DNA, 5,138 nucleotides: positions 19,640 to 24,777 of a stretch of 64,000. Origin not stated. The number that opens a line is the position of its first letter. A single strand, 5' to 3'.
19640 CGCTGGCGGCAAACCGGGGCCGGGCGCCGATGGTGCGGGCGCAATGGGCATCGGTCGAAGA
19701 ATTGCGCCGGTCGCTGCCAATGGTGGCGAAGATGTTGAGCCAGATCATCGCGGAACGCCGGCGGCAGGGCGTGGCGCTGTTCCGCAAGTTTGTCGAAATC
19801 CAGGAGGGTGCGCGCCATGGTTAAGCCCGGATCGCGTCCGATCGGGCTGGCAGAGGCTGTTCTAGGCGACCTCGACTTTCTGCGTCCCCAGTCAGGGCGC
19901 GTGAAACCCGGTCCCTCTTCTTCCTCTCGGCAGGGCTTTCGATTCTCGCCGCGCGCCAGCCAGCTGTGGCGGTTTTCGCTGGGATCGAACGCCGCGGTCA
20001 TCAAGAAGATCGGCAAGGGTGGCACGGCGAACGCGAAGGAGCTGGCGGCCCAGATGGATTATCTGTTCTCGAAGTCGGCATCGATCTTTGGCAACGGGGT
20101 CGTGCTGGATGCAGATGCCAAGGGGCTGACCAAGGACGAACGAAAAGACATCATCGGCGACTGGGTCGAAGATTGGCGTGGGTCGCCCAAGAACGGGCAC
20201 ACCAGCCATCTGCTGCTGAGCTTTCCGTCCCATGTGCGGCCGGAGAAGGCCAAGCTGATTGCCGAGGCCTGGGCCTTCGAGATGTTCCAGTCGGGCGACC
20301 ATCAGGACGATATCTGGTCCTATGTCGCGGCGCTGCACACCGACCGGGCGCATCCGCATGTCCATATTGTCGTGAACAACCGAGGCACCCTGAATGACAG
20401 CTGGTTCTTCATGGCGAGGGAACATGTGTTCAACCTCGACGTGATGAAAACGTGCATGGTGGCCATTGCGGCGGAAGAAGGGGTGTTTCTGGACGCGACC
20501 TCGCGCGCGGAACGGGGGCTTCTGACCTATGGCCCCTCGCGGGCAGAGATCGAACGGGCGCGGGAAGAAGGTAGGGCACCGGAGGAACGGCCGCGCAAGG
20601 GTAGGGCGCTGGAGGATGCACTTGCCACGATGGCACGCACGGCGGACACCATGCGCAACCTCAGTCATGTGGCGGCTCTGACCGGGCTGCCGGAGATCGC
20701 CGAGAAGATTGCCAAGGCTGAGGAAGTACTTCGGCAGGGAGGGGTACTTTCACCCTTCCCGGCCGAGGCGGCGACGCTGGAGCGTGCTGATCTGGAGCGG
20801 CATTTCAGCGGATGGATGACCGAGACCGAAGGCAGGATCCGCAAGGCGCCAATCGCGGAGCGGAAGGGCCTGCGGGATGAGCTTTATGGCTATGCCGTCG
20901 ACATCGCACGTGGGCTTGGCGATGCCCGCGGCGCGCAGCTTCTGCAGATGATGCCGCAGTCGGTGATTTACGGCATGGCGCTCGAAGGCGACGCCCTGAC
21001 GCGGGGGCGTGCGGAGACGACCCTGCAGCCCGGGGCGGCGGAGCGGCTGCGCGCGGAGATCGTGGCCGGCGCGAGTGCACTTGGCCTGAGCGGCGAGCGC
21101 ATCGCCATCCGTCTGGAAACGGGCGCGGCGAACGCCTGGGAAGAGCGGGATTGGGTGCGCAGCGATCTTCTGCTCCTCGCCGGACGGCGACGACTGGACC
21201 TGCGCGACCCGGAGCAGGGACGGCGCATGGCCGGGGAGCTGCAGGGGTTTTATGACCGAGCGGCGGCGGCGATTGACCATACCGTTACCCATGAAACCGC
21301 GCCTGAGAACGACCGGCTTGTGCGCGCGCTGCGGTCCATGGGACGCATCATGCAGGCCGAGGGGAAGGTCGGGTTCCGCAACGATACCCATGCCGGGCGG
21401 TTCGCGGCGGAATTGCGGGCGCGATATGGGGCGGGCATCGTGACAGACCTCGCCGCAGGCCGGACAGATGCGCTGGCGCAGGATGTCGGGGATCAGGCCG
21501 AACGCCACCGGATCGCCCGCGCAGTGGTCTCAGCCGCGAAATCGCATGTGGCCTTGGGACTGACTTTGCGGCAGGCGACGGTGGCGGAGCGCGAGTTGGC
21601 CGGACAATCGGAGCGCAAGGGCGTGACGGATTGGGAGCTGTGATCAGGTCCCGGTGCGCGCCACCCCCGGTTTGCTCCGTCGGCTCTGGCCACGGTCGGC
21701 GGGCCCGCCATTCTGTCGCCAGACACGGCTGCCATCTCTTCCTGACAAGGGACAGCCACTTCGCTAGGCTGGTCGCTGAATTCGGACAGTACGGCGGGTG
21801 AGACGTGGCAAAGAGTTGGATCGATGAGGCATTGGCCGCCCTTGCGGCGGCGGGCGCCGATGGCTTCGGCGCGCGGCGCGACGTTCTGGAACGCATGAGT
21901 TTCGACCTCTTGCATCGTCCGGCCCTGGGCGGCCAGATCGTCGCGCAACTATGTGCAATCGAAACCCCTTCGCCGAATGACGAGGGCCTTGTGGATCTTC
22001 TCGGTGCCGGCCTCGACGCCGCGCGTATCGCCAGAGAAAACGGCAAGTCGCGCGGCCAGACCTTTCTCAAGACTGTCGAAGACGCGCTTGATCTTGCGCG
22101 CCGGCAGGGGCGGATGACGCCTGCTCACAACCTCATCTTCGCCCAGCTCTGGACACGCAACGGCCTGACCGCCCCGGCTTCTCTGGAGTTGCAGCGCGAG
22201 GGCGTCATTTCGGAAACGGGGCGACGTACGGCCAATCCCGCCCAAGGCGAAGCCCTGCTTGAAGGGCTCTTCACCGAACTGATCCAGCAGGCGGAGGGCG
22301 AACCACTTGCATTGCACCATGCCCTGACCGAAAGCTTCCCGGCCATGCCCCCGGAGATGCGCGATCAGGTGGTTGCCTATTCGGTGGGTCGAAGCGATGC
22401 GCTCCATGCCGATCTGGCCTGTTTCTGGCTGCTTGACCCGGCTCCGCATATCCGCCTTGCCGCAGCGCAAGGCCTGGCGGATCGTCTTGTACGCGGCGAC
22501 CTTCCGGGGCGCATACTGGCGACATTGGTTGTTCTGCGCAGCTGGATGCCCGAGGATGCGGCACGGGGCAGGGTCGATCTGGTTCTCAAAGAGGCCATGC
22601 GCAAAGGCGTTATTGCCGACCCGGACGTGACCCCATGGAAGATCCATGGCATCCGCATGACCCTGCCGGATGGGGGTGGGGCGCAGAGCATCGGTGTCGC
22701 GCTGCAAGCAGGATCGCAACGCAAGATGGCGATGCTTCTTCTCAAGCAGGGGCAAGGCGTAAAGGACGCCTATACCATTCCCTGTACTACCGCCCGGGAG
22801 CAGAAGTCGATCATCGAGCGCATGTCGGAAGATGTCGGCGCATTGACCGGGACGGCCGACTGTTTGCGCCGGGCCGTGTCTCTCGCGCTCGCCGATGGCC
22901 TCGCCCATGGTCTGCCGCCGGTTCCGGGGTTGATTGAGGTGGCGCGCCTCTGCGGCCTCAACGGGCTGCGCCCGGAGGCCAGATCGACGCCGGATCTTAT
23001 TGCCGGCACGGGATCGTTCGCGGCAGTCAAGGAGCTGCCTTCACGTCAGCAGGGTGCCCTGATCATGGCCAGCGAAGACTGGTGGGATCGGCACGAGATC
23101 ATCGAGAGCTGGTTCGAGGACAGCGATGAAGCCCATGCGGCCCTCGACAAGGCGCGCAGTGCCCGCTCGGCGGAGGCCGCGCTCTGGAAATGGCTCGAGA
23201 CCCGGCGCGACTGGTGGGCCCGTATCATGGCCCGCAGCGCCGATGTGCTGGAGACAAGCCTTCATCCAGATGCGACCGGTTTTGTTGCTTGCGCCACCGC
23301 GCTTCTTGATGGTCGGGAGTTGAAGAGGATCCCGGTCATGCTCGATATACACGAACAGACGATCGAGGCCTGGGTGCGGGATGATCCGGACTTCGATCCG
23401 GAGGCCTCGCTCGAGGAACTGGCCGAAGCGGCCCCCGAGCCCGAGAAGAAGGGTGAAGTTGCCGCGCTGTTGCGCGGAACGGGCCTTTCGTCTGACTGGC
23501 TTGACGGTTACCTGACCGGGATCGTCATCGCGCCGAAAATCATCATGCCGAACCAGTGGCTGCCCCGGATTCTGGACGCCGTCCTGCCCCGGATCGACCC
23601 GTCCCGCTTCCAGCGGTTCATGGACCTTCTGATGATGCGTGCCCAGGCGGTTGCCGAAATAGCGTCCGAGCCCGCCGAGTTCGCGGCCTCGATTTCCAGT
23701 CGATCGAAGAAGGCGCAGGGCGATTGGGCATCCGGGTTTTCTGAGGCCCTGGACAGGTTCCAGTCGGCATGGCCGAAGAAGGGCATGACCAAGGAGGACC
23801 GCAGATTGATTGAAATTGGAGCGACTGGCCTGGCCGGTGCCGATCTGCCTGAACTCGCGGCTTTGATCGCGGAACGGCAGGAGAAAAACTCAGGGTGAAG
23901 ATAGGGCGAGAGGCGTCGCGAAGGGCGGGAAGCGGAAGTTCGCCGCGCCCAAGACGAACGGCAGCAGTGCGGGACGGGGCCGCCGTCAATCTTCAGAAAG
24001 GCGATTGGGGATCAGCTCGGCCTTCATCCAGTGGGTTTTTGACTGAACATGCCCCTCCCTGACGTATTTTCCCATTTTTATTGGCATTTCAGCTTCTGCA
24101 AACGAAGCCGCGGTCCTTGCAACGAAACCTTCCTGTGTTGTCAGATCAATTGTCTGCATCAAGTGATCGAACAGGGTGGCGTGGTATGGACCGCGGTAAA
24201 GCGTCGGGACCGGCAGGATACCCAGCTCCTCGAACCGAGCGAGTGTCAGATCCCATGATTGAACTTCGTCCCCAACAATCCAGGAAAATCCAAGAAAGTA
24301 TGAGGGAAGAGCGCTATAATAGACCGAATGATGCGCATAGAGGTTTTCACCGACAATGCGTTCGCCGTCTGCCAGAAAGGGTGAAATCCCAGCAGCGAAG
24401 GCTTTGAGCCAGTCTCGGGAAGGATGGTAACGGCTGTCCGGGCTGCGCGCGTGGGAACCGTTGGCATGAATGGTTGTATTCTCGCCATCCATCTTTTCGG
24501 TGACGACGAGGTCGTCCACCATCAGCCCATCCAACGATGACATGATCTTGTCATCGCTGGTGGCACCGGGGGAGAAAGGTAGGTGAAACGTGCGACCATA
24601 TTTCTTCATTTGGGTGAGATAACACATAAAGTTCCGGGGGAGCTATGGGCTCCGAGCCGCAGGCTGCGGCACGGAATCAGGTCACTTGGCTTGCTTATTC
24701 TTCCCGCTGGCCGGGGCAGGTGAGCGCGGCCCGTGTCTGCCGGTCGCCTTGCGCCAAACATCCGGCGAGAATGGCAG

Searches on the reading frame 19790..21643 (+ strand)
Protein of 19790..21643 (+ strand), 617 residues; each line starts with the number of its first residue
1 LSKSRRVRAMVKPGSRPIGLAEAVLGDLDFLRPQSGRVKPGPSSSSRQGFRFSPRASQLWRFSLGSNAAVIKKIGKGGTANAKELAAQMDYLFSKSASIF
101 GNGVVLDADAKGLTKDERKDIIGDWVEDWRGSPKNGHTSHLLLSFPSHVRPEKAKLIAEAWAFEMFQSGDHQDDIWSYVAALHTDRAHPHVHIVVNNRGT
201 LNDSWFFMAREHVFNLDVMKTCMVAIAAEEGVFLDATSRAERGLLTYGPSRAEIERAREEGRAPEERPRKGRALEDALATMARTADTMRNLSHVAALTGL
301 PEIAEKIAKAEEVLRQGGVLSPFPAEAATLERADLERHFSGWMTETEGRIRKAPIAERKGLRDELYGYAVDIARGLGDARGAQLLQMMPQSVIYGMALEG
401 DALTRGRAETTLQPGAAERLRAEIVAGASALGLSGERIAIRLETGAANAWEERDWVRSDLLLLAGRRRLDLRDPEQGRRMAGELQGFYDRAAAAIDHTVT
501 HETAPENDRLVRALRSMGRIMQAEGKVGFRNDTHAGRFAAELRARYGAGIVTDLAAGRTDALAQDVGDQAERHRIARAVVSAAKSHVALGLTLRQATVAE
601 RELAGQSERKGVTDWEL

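Call 4: search_protein_families(library=pfam, proteins=[window:19790-21643:+], max_evalue=0.1)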
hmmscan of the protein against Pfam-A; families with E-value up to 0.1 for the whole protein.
window:19790-21643:+ (617 aa): 3 families
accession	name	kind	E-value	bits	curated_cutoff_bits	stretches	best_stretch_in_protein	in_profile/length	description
PF03432.20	Relaxase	-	2.5e-10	41.2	24.6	1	113-198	18-101/132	MobA/VirD2-like, nuclease domain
PF18555.7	MobL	-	0.074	12.5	28.5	0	164-199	134-168/383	MobL relaxases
PF08148.17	DSHCT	-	0.09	13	22.7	0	280-317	131-168/172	DSHCT (NUC185) domain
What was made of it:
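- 19790..21643 (+): VirD2-like relaxase, 617 aa. Pfam Relaxase at aa 113-198 (call 4).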

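Call 80: search_protein_families(library=ncbifam, proteins=[window:19790-21643:+], max_evalue=0.01)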
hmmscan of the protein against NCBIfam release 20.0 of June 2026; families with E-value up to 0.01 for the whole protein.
window:19790-21643:+ (617 aa): 2 families
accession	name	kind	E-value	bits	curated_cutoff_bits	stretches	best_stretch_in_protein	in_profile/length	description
NF010437.0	PRK13863.1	equivalog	6.7e-24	85.2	623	1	136-245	80-189/446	T-DNA border endonuclease VirD2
NF041893.1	TraI_MobP_relax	equivalog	2.4e-05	23.5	250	1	133-196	66-125/502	TraI/MobA(P) family conjugative relaxase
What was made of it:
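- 19790..21643 (+): NCBIfam VirD2 E 6.7e-24 (call 80).
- On MobA/VirD2-type relaxase (membership of X itself): The partner gene at 19790-21643 does meet this feature (calls 4, 80).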

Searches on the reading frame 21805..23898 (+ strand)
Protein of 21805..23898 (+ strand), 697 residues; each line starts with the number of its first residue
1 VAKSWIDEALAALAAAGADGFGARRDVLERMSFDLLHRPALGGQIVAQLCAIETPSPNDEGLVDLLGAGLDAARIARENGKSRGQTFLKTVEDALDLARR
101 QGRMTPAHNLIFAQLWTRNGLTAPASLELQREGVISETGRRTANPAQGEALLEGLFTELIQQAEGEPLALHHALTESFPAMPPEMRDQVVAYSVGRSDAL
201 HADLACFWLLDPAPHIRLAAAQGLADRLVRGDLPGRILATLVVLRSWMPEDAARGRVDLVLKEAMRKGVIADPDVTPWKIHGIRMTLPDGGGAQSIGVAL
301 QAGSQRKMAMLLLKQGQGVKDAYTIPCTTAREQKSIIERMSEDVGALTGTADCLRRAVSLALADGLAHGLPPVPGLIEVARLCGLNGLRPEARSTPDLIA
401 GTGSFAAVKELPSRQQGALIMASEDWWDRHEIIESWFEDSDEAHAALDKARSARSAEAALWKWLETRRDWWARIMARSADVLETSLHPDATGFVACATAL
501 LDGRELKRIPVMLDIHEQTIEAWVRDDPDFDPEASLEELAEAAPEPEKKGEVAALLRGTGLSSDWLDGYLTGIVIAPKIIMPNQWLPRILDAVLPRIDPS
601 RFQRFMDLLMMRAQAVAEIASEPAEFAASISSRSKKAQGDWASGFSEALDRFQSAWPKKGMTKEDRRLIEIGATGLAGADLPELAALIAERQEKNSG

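Call 4: search_protein_families(library=pfam, proteins=[window:21805-23898:+], max_evalue=0.1)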
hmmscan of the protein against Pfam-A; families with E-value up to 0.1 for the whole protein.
window:21805-23898:+ (697 aa): 1 family
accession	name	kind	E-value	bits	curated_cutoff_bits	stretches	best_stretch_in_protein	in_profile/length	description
PF03695.18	UPF0149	-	2.2e-12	48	25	1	561-665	14-133/181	Uncharacterised protein family (UPF0149)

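Call 80: search_protein_families(library=ncbifam, proteins=[window:21805-23898:+], max_evalue=0.01)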
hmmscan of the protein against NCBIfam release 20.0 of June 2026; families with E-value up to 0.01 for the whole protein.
window:21805-23898:+ (697 aa): 2 families
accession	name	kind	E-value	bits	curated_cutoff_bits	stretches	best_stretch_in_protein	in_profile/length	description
TIGR02292.1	ygfB_yecA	subfamily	4.6e-11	42.7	33.8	1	560-659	18-126/179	UPF0149 family protein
NF007704.0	PRK10396.1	equivalog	9.8e-06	25.7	149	1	565-635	32-106/221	hypothetical protein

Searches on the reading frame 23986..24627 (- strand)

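Call 16: search_protein_families(library=pfam, proteins=[window:23986-24627:-], max_evalue=0.001)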
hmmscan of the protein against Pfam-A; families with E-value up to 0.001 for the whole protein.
window:23986-24627:- (213 aa): 1 family
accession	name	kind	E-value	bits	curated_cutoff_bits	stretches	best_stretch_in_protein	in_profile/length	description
PF09414.15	RNA_ligase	-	6.8e-23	82.1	27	1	39-188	2-170/171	RNA ligase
